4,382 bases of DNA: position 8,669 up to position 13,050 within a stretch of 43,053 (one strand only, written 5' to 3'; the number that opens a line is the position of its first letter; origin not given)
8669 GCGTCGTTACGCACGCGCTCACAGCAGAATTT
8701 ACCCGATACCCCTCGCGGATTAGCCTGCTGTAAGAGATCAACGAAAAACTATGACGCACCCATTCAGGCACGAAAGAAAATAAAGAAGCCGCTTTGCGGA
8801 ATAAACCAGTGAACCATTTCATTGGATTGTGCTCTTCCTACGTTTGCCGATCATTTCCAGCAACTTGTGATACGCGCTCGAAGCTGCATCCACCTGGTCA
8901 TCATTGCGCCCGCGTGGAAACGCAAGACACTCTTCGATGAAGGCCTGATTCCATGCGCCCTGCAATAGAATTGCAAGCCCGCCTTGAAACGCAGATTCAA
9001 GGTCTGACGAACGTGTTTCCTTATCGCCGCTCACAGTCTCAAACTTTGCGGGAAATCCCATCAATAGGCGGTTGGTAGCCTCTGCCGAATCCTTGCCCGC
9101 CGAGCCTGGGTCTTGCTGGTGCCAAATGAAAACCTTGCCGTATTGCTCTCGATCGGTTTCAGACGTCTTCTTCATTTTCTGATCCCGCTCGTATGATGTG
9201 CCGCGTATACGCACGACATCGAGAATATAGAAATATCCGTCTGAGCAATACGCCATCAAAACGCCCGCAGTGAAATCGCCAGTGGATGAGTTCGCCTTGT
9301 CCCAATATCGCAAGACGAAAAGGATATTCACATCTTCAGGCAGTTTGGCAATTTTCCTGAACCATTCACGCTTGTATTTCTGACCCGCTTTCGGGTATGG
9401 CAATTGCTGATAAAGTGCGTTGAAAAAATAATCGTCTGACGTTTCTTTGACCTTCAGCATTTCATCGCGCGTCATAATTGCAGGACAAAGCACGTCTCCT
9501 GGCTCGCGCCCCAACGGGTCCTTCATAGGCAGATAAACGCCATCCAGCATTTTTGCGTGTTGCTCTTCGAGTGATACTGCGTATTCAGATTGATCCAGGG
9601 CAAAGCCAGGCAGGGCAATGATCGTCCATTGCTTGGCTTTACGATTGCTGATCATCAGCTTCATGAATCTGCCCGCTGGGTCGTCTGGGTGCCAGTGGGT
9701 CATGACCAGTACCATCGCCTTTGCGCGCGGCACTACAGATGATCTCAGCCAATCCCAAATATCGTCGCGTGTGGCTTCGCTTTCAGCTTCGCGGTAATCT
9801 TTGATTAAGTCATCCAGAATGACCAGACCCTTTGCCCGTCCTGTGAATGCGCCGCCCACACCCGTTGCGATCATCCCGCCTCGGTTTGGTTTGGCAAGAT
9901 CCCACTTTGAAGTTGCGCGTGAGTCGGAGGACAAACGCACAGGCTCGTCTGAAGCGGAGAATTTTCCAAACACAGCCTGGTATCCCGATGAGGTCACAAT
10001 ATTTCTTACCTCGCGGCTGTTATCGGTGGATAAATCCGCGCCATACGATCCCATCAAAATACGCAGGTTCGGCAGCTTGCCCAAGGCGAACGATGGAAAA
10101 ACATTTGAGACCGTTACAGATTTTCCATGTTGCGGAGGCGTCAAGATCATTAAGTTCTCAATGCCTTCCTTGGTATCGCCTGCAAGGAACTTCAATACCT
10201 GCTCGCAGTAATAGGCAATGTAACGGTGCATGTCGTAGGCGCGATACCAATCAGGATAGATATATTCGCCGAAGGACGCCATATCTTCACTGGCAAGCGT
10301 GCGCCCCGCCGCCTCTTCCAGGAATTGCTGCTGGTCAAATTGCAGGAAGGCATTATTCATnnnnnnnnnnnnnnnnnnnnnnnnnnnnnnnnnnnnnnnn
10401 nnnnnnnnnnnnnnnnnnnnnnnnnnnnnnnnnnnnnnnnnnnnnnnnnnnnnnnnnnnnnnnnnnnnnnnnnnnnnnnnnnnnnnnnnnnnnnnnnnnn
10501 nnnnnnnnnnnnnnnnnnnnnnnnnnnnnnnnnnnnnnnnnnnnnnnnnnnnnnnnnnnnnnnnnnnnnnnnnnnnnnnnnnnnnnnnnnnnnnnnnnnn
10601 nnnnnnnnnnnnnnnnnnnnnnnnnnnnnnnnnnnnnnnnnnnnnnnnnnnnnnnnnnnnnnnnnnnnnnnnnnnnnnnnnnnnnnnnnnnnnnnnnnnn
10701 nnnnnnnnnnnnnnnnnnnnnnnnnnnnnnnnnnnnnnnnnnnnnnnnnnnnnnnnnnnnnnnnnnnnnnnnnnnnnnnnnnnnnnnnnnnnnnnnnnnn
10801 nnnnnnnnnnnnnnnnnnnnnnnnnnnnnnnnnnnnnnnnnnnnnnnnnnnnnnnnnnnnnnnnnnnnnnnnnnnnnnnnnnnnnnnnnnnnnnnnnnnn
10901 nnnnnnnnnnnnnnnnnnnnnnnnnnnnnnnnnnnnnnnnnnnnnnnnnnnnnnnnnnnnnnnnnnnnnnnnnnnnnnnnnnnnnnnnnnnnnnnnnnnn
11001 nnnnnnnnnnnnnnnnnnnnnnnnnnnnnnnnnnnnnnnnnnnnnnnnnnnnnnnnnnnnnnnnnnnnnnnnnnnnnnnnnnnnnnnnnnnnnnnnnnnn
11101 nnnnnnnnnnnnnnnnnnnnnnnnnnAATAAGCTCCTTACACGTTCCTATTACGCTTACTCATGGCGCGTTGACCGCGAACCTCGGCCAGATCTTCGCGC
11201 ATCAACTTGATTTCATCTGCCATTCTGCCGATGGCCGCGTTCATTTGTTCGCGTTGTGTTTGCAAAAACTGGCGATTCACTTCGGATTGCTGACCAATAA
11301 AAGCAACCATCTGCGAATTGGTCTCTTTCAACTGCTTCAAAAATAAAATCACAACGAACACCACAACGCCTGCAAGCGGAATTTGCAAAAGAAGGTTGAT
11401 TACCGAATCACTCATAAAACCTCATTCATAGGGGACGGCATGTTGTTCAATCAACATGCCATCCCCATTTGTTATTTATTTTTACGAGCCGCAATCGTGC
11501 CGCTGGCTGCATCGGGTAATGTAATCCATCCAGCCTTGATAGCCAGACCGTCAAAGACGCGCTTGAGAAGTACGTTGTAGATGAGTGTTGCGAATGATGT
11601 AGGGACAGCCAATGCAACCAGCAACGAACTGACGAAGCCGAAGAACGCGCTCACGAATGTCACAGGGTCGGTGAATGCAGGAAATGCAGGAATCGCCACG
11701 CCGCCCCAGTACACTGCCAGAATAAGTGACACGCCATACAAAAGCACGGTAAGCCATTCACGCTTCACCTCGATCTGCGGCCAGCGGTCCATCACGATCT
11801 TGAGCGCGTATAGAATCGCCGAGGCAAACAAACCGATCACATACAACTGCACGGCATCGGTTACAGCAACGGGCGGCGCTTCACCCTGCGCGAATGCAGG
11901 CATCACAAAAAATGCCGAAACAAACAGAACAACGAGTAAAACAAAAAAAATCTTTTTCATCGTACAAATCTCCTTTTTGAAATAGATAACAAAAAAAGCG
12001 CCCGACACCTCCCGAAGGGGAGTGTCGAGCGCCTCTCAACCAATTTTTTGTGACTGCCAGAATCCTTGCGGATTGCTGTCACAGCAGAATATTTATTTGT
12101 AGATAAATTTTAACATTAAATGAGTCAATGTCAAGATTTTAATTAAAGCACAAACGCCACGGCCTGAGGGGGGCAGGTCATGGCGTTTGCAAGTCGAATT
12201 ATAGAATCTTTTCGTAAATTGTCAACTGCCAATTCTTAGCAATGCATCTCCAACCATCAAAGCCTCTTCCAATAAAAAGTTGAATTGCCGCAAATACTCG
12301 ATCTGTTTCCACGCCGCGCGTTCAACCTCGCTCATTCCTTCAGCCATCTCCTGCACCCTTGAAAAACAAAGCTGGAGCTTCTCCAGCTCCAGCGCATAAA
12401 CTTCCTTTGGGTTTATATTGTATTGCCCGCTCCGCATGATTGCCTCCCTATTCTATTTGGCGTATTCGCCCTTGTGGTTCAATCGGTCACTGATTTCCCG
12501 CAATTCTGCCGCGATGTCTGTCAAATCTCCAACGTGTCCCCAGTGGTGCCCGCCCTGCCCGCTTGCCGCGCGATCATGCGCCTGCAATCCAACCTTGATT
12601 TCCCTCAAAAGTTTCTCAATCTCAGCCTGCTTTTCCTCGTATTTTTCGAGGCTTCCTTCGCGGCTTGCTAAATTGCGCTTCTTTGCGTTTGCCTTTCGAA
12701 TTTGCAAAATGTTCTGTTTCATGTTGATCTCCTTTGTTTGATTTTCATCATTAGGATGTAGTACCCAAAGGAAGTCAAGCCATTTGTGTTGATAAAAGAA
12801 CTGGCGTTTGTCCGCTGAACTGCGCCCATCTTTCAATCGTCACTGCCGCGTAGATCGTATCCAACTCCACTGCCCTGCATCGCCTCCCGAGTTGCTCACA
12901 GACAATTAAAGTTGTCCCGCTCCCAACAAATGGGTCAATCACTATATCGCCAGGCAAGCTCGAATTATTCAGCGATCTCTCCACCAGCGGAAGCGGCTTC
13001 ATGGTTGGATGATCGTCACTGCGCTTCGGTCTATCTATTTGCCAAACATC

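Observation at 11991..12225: Late control region: two tandem consensus promoters, each followed by a structured RNA or terminator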

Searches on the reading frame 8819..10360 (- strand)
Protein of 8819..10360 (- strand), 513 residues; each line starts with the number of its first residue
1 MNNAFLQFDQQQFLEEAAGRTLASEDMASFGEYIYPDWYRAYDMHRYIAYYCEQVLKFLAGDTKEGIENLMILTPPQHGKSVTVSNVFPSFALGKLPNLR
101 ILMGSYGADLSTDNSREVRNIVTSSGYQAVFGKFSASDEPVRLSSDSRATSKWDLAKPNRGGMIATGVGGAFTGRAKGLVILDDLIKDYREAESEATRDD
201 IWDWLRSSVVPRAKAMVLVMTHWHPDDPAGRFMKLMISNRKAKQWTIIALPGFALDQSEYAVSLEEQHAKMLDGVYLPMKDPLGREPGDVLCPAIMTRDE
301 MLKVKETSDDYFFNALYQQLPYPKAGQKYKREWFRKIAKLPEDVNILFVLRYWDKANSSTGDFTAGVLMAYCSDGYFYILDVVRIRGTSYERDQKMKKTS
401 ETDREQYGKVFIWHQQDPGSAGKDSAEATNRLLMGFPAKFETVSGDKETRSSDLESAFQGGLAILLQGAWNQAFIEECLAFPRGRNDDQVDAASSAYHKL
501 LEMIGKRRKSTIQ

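Call 11: search_protein_families(library=pfam, proteins=[window:8819-10360:-], max_evalue=0.01)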
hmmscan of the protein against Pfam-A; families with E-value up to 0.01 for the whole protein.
window:8819-10360:- (513 aa): 2 families
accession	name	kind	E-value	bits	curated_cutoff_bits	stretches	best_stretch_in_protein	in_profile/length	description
PF17289.8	Terminase_6C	-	3e-10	40.7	22.6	1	352-499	2-154/155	Terminase RNaseH-like domain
PF03237.21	Terminase_6N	-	9.3e-07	29.2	22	1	71-238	1-166/215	Terminase large subunit, T4likevirus-type, N-terminal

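Call 12: search_protein_families(library=phrogs, proteins=[window:8819-10360:-], max_evalue=0.01)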
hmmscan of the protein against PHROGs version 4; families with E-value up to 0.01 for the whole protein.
window:8819-10360:- (513 aa): 7 families
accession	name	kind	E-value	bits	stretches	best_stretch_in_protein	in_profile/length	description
phrog_38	-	head and packaging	1.2e-86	293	1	17-509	266-712/760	terminase large subunit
phrog_4758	-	head and packaging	1.3e-44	153.4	1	9-258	2-241/243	terminase large subunit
phrog_979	-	head and packaging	1.5e-34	120.7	1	326-502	412-601/642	terminase large subunit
phrog_12171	-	head and packaging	6.7e-23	81.9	1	409-504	4-99/110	terminase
phrog_30251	-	head and packaging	7.2e-23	81.7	1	15-236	9-225/799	terminase large subunit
phrog_5573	-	head and packaging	3.1e-22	80.2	1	285-498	21-232/250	terminase large subunit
phrog_9453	-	head and packaging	4.7e-13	50.3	1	323-502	7-212/233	terminase large subunit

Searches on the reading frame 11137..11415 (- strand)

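Call 11: search_protein_families(library=pfam, proteins=[window:11137-11415:-], max_evalue=0.01)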
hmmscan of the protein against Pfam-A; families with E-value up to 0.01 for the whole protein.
window:11137-11415:- (92 aa): 0 families

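Call 12: search_protein_families(library=phrogs, proteins=[window:11137-11415:-], max_evalue=0.01)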
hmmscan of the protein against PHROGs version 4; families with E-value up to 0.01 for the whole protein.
window:11137-11415:- (92 aa): 0 families

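Call 95: search_protein_families(library=ncbifam, proteins=[window:11137-11415:-], max_evalue=0.01)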
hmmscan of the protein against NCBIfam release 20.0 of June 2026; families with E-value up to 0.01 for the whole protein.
window:11137-11415:- (92 aa): 1 family
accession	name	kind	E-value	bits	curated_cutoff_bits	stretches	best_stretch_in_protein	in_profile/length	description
TIGR02894.1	DNA_bind_RsfA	subfamily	0.0098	16.1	126.45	0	21-77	84-142/161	RsfA family transcriptional regulator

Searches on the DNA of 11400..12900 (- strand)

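Call 5: search_rna_families(source=window, start=11850, end=12500, threshold=evalue, max_evalue=10, show_alignments=3)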
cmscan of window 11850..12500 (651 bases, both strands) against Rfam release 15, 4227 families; matches with E-value up to 10: 8.
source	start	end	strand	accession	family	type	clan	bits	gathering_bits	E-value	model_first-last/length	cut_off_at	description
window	12129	12199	-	RF01076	RF_site2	Cis-reg; frameshift_element;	-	19.1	70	1.1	1-72/72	no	Polymerase ribosomal frameshift site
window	11920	12032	+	RF01416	NrrF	Gene; antisense;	-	15.5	60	1.7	1-160/160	no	NrrF RNA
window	11974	12031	-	RF01581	RUF6-5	Gene; sRNA;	-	15.5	70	3.7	1-156/156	no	Plasmodium RNA of unknown function RUF6-5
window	12363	12423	-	RF02866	ncS16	Gene; sRNA;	-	14.2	48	5.2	1-83/83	no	Burkholderia sRNA 16 (Bc_KC_sr1)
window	11977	12042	+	RF02066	STnc320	Gene; sRNA;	-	14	50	10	1-55/55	no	Salmonella enterica sRNA STnc320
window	11909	11957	+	RF01559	DdR1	Gene; snRNA; snoRNA; CD-box;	-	13.9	70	9.8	1-66/66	no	Dictyostelium snoRNA DdR1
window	12365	12406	-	RF02596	cyano_het_sRNA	Gene; sRNA;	-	13.7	35.7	6.8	1-56/56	no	Cyanobacteria heterocyst sRNA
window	11850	11923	-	RF01390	isrG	Gene; sRNA;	-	8.3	100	8.2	1-74/279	3'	isrG Hfq binding RNA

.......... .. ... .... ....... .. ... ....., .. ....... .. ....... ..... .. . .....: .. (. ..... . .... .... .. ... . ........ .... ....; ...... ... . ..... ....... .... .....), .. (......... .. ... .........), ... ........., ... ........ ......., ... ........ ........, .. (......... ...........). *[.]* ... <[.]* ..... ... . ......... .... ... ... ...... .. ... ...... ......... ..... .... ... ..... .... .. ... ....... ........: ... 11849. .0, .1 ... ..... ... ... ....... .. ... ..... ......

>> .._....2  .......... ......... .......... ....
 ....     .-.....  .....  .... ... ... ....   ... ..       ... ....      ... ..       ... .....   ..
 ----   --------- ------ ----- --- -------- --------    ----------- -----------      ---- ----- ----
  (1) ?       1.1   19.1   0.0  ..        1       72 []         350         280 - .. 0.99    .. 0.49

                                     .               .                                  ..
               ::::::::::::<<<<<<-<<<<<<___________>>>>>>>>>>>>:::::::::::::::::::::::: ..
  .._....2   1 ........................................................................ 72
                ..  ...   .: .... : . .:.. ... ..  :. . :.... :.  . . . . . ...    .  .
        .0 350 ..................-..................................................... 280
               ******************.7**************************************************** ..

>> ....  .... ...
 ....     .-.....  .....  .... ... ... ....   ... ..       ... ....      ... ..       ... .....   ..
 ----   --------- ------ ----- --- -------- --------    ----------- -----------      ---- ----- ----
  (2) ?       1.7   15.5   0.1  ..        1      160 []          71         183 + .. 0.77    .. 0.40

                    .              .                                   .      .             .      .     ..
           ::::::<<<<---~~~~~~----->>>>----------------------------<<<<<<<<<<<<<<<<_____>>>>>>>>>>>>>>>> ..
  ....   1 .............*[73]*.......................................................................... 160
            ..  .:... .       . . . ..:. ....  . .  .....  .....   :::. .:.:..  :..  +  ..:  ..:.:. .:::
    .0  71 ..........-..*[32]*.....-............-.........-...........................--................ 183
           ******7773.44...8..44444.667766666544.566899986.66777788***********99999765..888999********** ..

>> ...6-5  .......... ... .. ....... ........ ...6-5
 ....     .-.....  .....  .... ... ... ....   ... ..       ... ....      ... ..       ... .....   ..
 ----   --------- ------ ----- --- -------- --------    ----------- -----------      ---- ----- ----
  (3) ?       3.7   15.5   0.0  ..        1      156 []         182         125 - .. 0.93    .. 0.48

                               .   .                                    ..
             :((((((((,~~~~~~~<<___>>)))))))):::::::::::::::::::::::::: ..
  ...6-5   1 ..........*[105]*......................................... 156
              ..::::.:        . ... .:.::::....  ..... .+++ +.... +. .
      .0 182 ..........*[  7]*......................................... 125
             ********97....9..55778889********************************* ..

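Call 8: search_dna_similar(query=window:11400-12900:-, collection=phages, mode=distant, max_rows=20)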
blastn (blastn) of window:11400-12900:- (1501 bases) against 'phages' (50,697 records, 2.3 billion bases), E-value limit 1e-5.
No match.
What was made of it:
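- Tried and rejected: Sensitive blastn of the region found no match (call 8).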

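Call 23: search_rna_families(sources=[L001, L002, L003, L013, L017, L023, L025, L034, L044, L045, L057, L062], threshold=gathering)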
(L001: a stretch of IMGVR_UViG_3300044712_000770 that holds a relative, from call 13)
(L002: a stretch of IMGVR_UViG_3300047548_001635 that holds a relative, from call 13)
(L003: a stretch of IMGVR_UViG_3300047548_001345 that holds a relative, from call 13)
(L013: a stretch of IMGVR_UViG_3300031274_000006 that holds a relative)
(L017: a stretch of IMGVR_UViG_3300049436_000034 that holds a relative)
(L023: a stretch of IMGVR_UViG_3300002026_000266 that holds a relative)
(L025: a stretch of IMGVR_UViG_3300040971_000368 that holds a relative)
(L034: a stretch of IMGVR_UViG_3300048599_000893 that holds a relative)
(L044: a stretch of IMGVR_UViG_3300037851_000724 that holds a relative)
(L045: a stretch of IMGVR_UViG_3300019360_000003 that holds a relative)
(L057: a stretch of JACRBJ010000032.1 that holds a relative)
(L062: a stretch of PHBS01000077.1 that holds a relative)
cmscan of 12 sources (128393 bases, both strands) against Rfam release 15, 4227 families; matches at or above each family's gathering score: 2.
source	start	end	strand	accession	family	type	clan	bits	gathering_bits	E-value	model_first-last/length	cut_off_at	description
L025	68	140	+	RF00005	tRNA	Gene; tRNA;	CL00001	67.7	29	2.8e-12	1-71/71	no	tRNA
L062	25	97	+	RF00005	tRNA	Gene; tRNA;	CL00001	67.7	29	2.8e-12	1-71/71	no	tRNA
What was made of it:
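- On Any Rfam 15 family: Twelve related loci: tRNAs only (call 23).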

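Call 46: search_with_rna_model(model_id=R1, sources=[L076, L077, L078, L079, L080, L081, L082, L083, L084, L085, L086, L087, L088, L089, L090, L091, L092, L093, L094, L095, L096, L097, L098, L099, L100, L101, L102, L103, L104, L105, L106, L107, L108, L109, L110, L111, L112, L113, L114, L115, L116, L117, L118, L119, L120, L121, L122, L123, L124, L125, L126, L001, L002, L011, L010, L008], max_evalue=0.01)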
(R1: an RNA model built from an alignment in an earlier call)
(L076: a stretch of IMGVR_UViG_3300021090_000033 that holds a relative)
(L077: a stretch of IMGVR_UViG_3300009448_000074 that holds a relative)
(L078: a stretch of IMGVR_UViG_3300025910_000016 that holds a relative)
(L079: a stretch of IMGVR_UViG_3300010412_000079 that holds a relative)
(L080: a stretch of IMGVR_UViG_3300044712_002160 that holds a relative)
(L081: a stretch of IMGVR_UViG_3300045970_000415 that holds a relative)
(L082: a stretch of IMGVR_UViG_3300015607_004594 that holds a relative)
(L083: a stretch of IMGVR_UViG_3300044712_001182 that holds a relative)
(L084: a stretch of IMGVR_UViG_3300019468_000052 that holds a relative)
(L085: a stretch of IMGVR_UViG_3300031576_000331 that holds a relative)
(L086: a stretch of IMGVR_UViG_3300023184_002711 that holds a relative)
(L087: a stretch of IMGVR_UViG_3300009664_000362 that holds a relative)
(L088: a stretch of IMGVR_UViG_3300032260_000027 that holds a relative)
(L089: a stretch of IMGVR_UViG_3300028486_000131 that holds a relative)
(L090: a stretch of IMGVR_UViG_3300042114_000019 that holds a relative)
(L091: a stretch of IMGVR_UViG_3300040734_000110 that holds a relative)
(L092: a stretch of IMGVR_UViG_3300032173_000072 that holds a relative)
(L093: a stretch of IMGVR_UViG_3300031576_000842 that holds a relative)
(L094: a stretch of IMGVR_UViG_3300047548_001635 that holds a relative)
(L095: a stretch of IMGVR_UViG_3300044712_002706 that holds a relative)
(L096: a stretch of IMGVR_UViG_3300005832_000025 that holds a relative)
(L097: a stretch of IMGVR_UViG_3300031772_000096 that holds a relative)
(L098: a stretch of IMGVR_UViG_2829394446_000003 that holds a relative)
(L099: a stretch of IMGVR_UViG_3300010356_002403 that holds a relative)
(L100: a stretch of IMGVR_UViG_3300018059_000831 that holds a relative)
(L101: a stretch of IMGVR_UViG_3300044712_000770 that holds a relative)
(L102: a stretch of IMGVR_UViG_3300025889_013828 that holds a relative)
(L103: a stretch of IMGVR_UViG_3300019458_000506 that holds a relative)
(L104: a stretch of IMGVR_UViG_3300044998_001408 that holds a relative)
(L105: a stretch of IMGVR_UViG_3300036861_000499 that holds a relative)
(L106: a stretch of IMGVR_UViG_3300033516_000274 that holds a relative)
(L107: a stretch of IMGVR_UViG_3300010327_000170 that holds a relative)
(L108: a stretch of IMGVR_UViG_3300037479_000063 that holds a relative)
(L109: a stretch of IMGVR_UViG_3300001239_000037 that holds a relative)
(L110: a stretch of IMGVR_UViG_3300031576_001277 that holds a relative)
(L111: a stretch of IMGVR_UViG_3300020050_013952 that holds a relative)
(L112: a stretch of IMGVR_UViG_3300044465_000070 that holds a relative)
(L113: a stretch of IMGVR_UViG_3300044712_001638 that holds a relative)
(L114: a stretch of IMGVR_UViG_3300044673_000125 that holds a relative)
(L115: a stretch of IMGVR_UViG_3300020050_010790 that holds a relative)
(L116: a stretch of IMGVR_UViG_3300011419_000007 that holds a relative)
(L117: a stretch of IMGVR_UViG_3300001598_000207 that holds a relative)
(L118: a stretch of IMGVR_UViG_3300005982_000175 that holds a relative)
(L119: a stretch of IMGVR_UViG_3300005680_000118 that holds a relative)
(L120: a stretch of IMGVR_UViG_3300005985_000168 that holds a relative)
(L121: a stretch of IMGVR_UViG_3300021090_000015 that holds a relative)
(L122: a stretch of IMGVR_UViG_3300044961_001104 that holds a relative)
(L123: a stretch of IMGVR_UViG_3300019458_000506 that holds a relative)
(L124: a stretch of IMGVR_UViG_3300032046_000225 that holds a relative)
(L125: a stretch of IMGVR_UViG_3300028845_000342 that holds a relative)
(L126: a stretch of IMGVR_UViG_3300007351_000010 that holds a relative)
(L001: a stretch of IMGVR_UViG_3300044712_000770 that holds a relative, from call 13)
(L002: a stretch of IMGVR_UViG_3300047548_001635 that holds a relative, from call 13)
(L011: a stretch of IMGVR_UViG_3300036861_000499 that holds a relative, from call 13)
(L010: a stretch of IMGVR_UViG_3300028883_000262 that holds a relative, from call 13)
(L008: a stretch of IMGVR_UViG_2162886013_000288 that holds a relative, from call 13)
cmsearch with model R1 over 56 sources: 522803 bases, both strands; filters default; matches with E-value up to 0.01: 36.
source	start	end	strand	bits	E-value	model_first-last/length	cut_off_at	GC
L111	7328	7412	-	53.8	2.1e-12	1-84/84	no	0.51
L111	6096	6180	-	51.6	9.1e-12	1-84/84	no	0.51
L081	4161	4245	-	48.9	5e-11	1-84/84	no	0.53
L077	4304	4387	+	46.2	2.8e-10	1-84/84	no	0.51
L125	397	479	+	44.8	6.7e-10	1-84/84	no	0.61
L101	9299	9387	-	44.1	1.1e-09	1-84/84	no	0.52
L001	3877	3965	+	44.1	1.1e-09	1-84/84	no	0.52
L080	11003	11087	-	43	2.2e-09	1-84/84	no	0.54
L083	2872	2954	+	42.3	3.4e-09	1-84/84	no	0.58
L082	4985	5072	-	41.1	7.4e-09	1-84/84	no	0.49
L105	2873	2955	-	40.4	1.2e-08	1-84/84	no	0.58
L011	3898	3980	+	40.4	1.2e-08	1-84/84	no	0.58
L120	3944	4025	-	37.9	5.9e-08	1-84/84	no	0.56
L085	1628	1707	+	37.2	9e-08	1-84/84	no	0.54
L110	12025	12103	-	36.7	1.3e-07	1-84/84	no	0.54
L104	5644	5714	-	35.1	3.5e-07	1-84/84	no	0.58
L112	3304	3391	+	33.1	1.2e-06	1-84/84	no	0.56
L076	1001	1084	-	31.8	2.8e-06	1-84/84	no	0.61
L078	218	301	-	31.4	3.7e-06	1-84/84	no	0.54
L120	7863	7946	-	29.8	1e-05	1-84/84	no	0.55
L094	891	976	+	29.2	1.5e-05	1-84/84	no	0.53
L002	3864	3949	+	29.2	1.5e-05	1-84/84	no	0.53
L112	1744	1829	+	29.2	1.5e-05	1-84/84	no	0.62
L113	3894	3974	-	29.1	1.6e-05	1-84/84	no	0.57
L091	3039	3118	+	27.6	4.3e-05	1-84/84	no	0.57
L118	6170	6213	-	25.9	0.00013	44-84/84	no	0.48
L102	6093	6165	-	24.6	0.00029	1-84/84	no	0.56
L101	9307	9339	+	23.8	0.00049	45-77/84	no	0.64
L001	3925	3957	-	23.8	0.00049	45-77/84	no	0.64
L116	6314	6401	+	23.7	0.00053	1-84/84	no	0.55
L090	954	1045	+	23.5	0.00058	1-84/84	no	0.51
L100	2922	3008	+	23.2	0.00072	1-84/84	no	0.54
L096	8951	8999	-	21.6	0.002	43-84/84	no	0.63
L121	3760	3847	+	21.1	0.0028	1-84/84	no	0.51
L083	2915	2946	-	19.8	0.0063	45-76/84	no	0.75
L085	1669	1699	-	19.7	0.0069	45-78/84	no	0.61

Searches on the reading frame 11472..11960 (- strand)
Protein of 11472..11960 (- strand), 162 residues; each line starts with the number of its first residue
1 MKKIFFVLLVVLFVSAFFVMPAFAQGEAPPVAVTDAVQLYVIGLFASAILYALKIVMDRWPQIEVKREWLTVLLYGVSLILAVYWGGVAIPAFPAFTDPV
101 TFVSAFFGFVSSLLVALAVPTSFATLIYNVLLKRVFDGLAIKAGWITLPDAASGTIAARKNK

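Call 11: search_protein_families(library=pfam, proteins=[window:11472-11960:-], max_evalue=0.01)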
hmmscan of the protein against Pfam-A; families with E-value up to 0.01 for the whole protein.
window:11472-11960:- (162 aa): 0 families

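Call 12: search_protein_families(library=phrogs, proteins=[window:11472-11960:-], max_evalue=0.01)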
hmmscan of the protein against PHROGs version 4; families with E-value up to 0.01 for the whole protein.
window:11472-11960:- (162 aa): 0 families

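Call 13: find_related_loci(query=window:11472-11960:-, collection=viral_contigs, flank=4000)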
Query window:11472-11960:- (162 aa) in viral_contigs; peptide patterns used: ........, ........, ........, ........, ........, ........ (x = any residue, [..] = any of these).
30 stretches matched a pattern; 11 encode a relative of the query (tblastn E <= 1e-3); 11 distinct loci.
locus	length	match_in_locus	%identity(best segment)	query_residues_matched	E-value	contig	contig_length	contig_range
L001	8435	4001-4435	80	2-146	2e-73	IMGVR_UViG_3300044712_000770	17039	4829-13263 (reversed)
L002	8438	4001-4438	60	1-146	2e-55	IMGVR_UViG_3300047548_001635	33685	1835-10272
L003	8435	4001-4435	54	1-146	1e-45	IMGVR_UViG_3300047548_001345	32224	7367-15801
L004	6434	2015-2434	53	2-142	6e-41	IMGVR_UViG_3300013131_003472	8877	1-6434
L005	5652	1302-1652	60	24-143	2e-40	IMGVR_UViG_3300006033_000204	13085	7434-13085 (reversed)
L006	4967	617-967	50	21-137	3e-34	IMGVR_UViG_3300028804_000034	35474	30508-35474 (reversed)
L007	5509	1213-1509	45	37-140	1e-16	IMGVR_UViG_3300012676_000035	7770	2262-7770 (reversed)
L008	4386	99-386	46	37-137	2e-16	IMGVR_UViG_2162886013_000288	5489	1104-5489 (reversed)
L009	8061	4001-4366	36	19-140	2e-16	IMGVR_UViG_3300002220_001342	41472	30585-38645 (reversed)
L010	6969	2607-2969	32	23-147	1e-13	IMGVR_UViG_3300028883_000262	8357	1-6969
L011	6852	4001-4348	36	18-137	3e-11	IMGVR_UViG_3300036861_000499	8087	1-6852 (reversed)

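Call 95: search_protein_families(library=ncbifam, proteins=[window:11472-11960:-], max_evalue=0.01)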
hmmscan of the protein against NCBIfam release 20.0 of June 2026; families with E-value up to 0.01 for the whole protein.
window:11472-11960:- (162 aa): 0 families
